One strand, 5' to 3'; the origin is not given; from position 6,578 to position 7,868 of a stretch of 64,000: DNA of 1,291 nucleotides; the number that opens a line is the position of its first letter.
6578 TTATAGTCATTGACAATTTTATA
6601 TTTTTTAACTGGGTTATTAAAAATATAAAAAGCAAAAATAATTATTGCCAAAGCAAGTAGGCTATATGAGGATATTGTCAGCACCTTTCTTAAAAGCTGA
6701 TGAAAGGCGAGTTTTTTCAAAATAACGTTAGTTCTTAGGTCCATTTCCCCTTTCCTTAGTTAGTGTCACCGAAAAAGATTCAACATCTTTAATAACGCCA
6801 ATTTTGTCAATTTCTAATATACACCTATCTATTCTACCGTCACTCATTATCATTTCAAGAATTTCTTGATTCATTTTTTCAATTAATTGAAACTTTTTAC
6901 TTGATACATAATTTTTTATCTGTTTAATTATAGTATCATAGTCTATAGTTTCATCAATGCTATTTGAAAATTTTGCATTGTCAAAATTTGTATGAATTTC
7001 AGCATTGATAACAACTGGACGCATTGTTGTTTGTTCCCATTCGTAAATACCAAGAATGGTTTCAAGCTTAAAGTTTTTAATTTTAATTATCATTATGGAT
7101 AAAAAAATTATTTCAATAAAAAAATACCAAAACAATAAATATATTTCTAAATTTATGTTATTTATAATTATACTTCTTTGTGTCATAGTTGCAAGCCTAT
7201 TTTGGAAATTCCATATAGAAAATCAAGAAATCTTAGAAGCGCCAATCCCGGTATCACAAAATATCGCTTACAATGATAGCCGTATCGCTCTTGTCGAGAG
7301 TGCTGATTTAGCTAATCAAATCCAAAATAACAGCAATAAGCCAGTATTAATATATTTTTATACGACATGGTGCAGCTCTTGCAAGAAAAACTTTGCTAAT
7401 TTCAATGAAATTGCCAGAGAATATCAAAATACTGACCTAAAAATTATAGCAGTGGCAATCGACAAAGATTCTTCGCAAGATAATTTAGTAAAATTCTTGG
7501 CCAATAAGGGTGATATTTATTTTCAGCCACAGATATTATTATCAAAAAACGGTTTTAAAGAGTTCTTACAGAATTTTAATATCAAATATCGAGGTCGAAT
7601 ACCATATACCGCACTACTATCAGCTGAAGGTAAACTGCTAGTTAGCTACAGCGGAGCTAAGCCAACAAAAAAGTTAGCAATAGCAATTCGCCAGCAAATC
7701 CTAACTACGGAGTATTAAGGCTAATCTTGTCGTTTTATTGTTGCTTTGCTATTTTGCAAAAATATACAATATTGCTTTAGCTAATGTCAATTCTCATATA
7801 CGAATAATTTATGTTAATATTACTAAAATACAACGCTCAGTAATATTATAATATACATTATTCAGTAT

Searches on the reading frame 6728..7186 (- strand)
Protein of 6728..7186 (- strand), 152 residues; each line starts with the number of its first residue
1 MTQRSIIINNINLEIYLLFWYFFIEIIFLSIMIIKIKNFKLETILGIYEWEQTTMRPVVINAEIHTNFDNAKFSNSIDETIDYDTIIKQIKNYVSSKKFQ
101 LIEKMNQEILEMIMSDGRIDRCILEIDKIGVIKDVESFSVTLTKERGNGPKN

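Call 33: search_protein_families(library=pfam, proteins=[window:6728-7186:-])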
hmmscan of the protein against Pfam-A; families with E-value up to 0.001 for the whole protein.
window:6728-7186:- (152 aa): 1 family
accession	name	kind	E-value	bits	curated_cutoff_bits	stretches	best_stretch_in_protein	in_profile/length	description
PF02152.23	FolB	-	2.2e-23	83.3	31.8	1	34-143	1-113/113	Dihydroneopterin aldolase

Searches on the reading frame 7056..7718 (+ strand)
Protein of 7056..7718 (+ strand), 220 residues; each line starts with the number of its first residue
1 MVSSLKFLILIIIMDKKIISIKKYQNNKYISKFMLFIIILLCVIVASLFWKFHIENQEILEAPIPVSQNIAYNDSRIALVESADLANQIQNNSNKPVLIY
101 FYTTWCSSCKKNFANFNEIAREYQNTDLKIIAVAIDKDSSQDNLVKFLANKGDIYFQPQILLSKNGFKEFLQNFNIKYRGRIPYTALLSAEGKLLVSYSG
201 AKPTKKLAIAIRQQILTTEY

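Call 33: search_protein_families(library=pfam, proteins=[window:7056-7718:+])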
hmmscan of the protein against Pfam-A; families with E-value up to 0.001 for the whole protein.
window:7056-7718:+ (220 aa): 7 families
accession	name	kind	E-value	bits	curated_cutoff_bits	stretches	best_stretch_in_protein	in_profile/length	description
PF00085.26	Thioredoxin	-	3.1e-12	46.8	23.5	1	81-167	6-83/103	Thioredoxin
PF08534.16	Redoxin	-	8.2e-10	39.1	26.6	1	90-204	24-138/148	Redoxin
PF00578.27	AhpC-TSA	-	1.5e-09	38.3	26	1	92-193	23-120/124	AhpC/TSA family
PF13905.12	Thioredoxin_8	-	4.6e-08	33.7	27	1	94-193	1-93/94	Thioredoxin-like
PF13899.12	Thioredoxin_7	-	4.9e-06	27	27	1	92-148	15-68/83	Thioredoxin-like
PF13098.12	Thioredoxin_2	-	2.6e-05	24.9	27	1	92-203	3-96/104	Thioredoxin-like domain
PF11009.14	BrxC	-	0.00076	19.8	24.2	0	79-166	3-86/102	Monothiol bacilliredoxin BrxC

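Call 58: find_homologous_proteins(query=window:7056-7718:+, max_evalue=1e-20)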
Query window:7056-7718:+ (220 aa): 15 proteins with E <= 1e-20 among 280 candidates.
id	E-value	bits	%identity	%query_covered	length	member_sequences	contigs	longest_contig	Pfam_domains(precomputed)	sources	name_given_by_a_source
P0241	3.4e-129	446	100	94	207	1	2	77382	PF00085.27,PF08534.17,PF13899.13,PF13905.13,PF13098.14,PF00578.28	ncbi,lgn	-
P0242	3.2e-81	290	65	92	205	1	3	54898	PF00085.27,PF08534.17,PF13905.13,PF00578.28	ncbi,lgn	-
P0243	7.6e-79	282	63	94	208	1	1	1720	PF00085.27,PF08534.17,PF13899.13,PF13905.13,PF13098.14,PF00578.28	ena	-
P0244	3.7e-77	277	59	94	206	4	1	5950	PF00085.27,PF08534.17,PF13905.13,PF00578.28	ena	-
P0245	3.9e-75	270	60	94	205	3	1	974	PF00085.27,PF08534.17,PF13905.13,PF13098.14,PF00578.28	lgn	-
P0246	1.1e-74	268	59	92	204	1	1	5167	PF00085.27,PF13905.13,PF00578.28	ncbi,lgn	-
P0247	2.1e-74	268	59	94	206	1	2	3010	PF00085.27,PF08534.17,PF13905.13,PF00578.28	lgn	-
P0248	3.2e-58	215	48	92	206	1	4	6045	PF00085.27,PF08534.17,PF13905.13,PF00578.28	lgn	-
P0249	8.3e-51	191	48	85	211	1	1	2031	PF00085.27,PF08534.17,PF13905.13,PF00578.28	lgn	-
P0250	2.2e-48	183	46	77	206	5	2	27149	PF00085.27,PF08534.17,PF13905.13,PF00578.28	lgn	-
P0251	7.6e-48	181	48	85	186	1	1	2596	PF00085.27,PF13905.13,PF00578.28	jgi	-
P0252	2.2e-47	179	47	86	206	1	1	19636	PF00085.27,PF08534.17,PF13905.13,PF00578.28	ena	-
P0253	9.5e-45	171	45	85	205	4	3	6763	PF00085.27,PF08534.17,PF13905.13,PF00578.28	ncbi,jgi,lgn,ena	jgi:thiol-disulfide isomerase/thioredoxin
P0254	2.3e-44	170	44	85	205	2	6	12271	PF00085.27,PF08534.17,PF13905.13,PF00578.28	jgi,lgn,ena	jgi:hypothetical protein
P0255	8.4e-44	168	45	85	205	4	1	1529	PF00085.27,PF08534.17,PF13905.13,PF00578.28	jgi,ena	-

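Call 59: find_encoding_contigs(protein=P0241, flank=10000, max_places=4)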
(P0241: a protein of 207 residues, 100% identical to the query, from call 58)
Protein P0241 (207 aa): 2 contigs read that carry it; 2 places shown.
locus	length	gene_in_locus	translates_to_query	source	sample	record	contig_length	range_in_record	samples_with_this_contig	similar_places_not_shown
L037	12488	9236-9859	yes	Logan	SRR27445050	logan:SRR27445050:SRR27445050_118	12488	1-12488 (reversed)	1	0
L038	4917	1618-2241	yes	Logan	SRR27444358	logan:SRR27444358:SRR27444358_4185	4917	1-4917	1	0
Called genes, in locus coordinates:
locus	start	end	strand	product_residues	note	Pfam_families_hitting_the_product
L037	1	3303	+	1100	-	?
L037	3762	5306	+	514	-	-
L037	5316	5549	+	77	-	-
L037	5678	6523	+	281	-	-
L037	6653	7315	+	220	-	-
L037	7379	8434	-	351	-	PF01264:Chorismate_synt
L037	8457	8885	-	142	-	-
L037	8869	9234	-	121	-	PF02152:FolB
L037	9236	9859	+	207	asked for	PF00085:Thioredoxin, PF00578:AhpC-TSA, PF08534:Redoxin, PF13098:Thioredoxin_2 (weak), PF13899:Thioredoxin_7 (weak), PF13905:Thioredoxin_8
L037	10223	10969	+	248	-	-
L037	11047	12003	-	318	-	PF03320:FBPase_glpX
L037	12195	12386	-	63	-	PF00471:Ribosomal_L33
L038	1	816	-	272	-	?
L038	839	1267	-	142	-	-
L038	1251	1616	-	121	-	PF02152:FolB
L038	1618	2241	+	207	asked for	PF00085:Thioredoxin, PF00578:AhpC-TSA, PF08534:Redoxin, PF13098:Thioredoxin_2 (weak), PF13899:Thioredoxin_7 (weak), PF13905:Thioredoxin_8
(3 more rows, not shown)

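Call 60: find_encoding_contigs(protein=P0242, flank=10000, max_places=4)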
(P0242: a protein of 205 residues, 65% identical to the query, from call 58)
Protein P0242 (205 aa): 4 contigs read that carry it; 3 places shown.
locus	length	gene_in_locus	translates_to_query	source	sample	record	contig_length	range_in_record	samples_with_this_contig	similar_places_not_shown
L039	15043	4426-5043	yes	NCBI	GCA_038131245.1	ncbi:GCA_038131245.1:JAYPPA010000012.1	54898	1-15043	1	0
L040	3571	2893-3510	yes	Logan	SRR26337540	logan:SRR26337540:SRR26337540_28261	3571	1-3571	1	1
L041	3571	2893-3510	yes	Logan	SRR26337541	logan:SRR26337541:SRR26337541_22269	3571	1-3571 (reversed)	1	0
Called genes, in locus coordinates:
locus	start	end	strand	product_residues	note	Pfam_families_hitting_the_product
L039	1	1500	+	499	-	?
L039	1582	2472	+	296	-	-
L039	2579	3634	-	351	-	PF01264:Chorismate_synt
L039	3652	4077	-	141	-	-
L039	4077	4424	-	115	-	PF02152:FolB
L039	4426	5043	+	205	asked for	PF08534:Redoxin, PF00085:Thioredoxin, PF00578:AhpC-TSA, PF13905:Thioredoxin_8 (weak)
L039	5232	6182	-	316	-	PF03320:FBPase_glpX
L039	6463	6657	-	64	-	PF00471:Ribosomal_L33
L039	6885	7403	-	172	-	PF01842:ACT (weak), PF22629:ACT_AHAS_ss, PF13710:ACT_5 (weak), PF10369:ALS_ss_C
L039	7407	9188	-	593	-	PF02776:TPP_enzyme_N, PF00205:TPP_enzyme_M, PF02775:TPP_enzyme_C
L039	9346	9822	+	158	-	PF22817:ApeP-like (weak), PF07977:FabA, PF22818:ApeI-like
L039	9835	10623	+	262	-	PF00132:Hexapep (weak), PF25084:LbH_EIF2B (faint), PF25087:GMPPB_C (weak), PF00132:Hexapep, PF13720:Acetyltransf_11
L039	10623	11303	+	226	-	PF00929:RNase_T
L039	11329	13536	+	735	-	PF13567:DUF4131 (faint), PF03772:Competence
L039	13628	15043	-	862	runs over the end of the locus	PF00133:tRNA-synt_1, PF09334:tRNA-synt_1g, PF08264:Anticodon_1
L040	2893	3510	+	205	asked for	PF08534:Redoxin, PF00085:Thioredoxin, PF00578:AhpC-TSA, PF13905:Thioredoxin_8 (weak)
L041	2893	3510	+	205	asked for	PF08534:Redoxin, PF00085:Thioredoxin, PF00578:AhpC-TSA, PF13905:Thioredoxin_8 (weak)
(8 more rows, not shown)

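Call 64: list_cluster_members(proteins=[P0241, P0242, P0005, P0121])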
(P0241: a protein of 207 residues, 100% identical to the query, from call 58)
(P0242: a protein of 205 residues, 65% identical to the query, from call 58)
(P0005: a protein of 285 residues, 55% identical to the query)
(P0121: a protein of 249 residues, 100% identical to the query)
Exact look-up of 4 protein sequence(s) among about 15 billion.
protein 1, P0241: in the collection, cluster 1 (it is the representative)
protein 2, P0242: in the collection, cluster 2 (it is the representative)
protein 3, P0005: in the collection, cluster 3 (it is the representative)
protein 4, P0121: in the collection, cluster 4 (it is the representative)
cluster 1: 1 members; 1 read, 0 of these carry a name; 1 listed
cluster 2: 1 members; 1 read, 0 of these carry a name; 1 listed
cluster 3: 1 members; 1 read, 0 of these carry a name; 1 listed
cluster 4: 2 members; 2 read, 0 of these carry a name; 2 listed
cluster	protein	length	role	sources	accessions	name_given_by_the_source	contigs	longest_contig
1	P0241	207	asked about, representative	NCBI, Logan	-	-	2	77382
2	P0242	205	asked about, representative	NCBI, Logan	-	-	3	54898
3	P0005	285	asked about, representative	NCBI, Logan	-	-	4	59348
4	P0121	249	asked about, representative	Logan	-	-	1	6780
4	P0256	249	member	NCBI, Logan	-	-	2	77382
